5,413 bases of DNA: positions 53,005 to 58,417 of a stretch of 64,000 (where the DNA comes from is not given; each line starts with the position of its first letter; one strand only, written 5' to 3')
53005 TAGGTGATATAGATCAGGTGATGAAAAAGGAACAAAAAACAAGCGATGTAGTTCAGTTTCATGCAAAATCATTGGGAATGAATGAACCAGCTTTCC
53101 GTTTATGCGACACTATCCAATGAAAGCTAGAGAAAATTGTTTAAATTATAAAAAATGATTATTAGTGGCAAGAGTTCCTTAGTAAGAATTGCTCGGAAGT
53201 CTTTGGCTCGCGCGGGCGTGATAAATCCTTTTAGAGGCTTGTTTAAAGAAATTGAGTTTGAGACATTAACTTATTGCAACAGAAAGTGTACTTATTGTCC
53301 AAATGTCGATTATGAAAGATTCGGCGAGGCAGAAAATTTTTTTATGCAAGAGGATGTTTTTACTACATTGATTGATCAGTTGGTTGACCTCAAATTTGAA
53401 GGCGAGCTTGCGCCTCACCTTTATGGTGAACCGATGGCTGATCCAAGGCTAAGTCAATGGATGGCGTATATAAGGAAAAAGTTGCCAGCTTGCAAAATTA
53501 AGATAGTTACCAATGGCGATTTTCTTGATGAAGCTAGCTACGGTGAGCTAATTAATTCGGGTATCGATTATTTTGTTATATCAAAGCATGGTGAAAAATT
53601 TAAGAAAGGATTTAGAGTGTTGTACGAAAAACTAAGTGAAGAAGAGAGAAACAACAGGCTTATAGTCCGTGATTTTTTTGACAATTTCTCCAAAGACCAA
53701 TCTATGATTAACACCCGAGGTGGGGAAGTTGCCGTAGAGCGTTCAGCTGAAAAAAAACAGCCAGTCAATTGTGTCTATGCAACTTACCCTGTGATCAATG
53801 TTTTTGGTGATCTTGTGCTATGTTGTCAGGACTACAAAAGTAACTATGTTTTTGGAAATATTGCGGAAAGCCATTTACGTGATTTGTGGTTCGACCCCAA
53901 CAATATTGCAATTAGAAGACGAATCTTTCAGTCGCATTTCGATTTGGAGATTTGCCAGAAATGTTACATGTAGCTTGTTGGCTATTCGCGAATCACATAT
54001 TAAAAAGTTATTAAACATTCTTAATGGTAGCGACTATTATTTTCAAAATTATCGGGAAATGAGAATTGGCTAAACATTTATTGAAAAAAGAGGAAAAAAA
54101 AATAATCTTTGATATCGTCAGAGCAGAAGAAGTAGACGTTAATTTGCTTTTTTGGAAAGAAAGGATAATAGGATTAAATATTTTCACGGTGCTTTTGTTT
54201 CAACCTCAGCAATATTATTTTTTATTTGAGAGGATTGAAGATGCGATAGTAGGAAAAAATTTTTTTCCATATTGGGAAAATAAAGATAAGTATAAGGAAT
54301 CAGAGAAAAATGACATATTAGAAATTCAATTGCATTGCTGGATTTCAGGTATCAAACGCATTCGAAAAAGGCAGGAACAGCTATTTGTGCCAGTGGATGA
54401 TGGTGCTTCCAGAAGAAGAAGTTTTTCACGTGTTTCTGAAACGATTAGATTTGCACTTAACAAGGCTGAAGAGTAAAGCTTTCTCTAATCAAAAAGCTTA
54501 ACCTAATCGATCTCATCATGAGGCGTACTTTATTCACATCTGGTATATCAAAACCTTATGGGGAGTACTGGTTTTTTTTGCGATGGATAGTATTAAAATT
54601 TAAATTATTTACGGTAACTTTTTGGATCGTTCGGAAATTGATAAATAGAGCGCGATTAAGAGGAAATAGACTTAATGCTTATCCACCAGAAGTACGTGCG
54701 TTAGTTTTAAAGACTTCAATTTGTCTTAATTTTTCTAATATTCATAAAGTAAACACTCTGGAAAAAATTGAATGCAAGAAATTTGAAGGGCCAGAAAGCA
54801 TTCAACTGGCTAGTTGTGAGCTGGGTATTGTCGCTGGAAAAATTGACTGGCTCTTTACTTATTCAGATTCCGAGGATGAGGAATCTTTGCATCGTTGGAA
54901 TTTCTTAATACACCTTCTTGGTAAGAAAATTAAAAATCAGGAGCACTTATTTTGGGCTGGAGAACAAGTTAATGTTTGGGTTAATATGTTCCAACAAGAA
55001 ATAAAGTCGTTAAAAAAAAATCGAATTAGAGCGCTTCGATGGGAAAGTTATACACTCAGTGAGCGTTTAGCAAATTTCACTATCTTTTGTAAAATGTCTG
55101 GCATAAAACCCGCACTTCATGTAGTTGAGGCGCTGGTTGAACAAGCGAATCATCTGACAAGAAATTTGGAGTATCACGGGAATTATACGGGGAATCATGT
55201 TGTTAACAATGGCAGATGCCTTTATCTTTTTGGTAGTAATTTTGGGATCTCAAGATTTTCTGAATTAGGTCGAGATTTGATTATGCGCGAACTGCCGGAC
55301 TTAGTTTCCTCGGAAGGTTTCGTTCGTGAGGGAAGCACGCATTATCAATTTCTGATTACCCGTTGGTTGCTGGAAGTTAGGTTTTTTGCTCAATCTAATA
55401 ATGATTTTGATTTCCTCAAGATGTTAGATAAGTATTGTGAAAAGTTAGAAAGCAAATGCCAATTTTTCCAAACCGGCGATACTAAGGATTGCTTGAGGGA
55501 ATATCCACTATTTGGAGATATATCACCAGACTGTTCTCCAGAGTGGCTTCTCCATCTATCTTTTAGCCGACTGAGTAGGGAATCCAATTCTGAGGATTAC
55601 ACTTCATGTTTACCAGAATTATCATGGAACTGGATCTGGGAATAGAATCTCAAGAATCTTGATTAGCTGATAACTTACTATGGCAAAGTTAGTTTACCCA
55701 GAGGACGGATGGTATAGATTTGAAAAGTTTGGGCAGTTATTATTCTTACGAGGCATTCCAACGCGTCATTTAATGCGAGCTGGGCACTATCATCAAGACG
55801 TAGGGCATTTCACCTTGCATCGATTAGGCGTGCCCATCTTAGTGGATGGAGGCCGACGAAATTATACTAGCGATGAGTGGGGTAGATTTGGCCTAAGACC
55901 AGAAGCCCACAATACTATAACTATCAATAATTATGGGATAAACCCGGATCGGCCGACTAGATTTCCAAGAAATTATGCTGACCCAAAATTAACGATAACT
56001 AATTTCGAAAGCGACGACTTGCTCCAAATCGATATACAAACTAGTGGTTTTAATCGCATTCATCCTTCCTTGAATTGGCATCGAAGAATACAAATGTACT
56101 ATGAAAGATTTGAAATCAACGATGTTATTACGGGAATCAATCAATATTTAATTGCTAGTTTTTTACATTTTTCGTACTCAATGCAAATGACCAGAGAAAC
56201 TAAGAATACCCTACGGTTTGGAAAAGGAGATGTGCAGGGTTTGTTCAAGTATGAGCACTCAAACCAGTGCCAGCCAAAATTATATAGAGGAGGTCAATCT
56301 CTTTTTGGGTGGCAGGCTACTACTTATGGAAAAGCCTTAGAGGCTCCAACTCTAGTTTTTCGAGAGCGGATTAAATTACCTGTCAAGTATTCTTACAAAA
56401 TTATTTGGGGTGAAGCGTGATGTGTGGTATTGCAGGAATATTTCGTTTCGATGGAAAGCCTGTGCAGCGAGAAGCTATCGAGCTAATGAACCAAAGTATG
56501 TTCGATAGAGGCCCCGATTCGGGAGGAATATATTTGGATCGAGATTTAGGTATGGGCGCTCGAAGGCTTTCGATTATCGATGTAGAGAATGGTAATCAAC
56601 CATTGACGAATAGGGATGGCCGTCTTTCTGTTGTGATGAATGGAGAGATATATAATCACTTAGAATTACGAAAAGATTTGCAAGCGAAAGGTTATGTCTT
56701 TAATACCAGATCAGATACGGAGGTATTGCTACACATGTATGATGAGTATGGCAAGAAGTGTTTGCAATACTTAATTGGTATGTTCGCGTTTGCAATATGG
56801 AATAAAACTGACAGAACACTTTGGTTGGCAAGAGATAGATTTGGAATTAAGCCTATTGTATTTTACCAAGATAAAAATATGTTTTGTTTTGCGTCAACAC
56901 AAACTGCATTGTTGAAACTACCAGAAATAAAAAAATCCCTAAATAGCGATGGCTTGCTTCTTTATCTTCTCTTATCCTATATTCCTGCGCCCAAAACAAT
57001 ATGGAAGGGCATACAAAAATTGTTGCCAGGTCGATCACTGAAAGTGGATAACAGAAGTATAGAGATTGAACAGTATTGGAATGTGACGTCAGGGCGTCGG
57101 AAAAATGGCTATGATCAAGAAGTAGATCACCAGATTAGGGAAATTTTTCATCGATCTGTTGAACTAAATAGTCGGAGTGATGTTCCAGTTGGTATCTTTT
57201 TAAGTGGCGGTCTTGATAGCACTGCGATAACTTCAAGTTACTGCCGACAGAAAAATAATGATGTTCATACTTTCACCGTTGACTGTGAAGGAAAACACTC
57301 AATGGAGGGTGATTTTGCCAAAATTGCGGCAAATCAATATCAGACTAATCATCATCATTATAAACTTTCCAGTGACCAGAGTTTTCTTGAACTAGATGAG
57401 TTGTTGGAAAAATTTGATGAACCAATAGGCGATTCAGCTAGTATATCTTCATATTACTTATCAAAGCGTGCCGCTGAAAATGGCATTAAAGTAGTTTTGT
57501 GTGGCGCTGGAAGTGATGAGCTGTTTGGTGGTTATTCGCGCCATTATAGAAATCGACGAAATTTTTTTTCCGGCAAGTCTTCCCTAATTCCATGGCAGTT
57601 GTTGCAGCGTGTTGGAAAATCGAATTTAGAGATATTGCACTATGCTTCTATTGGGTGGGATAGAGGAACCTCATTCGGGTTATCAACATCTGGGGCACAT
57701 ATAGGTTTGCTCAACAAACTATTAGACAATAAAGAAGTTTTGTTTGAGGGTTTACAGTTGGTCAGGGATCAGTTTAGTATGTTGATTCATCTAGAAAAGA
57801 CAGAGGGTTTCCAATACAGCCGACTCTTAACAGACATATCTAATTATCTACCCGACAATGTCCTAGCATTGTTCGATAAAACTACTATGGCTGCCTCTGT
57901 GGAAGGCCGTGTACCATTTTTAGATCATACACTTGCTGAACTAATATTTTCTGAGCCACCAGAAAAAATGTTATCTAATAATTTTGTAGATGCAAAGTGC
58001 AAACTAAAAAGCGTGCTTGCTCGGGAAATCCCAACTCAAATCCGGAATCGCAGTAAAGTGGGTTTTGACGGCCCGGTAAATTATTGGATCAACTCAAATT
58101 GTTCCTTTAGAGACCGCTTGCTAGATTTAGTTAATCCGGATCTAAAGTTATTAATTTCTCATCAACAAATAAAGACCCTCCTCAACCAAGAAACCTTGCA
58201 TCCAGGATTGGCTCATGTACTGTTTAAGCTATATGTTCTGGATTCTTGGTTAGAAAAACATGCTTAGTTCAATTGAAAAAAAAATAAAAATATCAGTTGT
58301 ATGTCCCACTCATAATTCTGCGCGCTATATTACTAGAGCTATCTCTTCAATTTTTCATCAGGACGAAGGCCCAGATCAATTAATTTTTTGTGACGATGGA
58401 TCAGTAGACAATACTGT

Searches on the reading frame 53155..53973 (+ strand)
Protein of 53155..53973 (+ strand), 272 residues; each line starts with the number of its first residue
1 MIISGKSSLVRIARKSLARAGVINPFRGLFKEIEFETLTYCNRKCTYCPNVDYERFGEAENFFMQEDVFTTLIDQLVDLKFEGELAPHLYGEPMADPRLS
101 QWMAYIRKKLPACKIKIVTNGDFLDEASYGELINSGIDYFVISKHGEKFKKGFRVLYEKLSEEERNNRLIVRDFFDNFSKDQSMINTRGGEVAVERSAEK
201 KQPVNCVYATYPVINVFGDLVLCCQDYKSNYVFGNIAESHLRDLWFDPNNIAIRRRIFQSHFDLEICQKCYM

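Call 38: search_protein_families(library=pfam, proteins=[window:53155-53973:+], max_evalue=0.0001)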
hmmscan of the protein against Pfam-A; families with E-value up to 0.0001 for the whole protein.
window:53155-53973:+ (272 aa): 2 families
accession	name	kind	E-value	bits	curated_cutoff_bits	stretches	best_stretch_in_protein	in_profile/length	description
PF13186.11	SPASM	-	2.9e-09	37.5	21.5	1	211-271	7-67/67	Iron-sulfur cluster-binding domain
PF04055.27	Radical_SAM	-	5e-07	30.5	29.5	1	38-143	4-108/166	Radical SAM superfamily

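Call 68: search_protein_families(library=ncbifam, proteins=[window:53155-53973:+], max_evalue=0.000001)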
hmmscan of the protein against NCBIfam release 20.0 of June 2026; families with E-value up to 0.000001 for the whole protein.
window:53155-53973:+ (272 aa): 4 families
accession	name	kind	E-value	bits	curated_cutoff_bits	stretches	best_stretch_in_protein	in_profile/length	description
TIGR04317.1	W_rSAM_matur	equivalog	4.3e-15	55.7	380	1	31-147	4-113/349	tungsten cofactor oxidoreductase radical SAM maturase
TIGR04311.1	rSAM_Geo_metal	subfamily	2.7e-11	43.2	400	1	33-146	5-114/423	radical SAM/SPASM family putative metalloenzyme maturase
TIGR04321.1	spiroSPASM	subfamily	4.2e-11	42.2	250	0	36-120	236-318/510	spiro-SPASM protein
NF038332.1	rSAM_rare_HxsC4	exception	3.2e-08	33.1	500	1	36-149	19-127/335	radical SAM protein HxsC4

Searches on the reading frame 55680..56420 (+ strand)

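Call 38: search_protein_families(library=pfam, proteins=[window:55680-56420:+], max_evalue=0.0001)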
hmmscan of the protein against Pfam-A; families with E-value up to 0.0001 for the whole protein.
window:55680-56420:+ (246 aa): 1 family
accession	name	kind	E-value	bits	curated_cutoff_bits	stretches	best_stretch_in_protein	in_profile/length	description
PF07940.18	Hepar_II_III_C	-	6.2e-14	52.5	24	1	7-185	10-189/237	Heparinase II/III-like, C-terminal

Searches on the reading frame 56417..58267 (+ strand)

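Call 38: search_protein_families(library=pfam, proteins=[window:56417-58267:+], max_evalue=0.0001)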
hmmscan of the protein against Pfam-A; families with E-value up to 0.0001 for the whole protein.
window:56417-58267:+ (616 aa): 3 families
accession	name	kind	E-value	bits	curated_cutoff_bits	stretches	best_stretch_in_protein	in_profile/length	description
PF00733.27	Asn_synthase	-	1.8e-68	232.2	21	1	239-595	1-335/354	Asparagine synthase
PF13537.11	GATase_7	-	2.3e-45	154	25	1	49-166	2-122/123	Glutamine amidotransferase domain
PF13522.11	GATase_6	-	1.6e-41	141.8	27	1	33-160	1-129/130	Glutamine amidotransferase domain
